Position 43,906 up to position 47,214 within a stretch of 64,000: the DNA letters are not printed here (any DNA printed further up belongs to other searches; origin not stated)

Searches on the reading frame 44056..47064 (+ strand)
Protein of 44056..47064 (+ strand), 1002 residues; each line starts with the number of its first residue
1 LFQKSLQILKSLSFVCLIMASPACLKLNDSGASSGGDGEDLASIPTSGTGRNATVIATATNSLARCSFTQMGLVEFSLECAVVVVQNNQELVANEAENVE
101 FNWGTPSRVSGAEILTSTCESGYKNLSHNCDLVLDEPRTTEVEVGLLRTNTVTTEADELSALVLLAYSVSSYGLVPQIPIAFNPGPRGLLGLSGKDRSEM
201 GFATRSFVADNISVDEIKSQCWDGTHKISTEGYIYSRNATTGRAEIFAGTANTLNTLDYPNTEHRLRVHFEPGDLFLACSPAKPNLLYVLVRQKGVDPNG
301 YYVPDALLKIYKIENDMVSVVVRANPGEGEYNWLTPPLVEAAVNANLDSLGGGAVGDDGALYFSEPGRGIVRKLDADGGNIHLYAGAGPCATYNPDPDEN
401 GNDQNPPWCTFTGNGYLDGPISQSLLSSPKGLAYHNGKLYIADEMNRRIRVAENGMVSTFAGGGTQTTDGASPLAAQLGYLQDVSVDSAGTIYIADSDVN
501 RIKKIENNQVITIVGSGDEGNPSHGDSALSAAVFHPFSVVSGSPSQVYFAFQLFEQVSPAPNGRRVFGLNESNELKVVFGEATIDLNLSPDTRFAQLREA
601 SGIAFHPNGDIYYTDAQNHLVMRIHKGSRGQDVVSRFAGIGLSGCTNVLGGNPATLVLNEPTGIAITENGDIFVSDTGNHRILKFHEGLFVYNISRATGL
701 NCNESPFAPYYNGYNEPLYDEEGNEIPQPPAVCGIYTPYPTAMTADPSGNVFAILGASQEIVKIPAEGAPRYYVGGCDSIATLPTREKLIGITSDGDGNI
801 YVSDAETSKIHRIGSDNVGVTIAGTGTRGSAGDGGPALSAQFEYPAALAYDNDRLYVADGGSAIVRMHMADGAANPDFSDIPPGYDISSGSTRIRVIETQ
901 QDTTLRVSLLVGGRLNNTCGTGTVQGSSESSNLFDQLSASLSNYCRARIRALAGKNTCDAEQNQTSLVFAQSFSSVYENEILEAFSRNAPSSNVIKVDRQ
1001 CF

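Call 13: search_protein_families(library=pfam, proteins=[window:44056-47064:+], max_evalue=0.001)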
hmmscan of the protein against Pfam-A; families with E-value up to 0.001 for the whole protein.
window:44056-47064:+ (1002 aa): 3 families
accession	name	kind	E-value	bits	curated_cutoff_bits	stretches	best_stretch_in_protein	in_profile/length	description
PF01436.27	NHL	-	2e-29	100.6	20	1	658-685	1-28/28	NHL repeat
PF25021.1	TEN_NHL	-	5.3e-15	55.7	27.1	1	467-682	130-353/357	Teneurin NHL domain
PF24684.1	Vgb_lyase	-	0.00039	19.7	50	0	739-816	140-210/290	Virginiamycin B lyase family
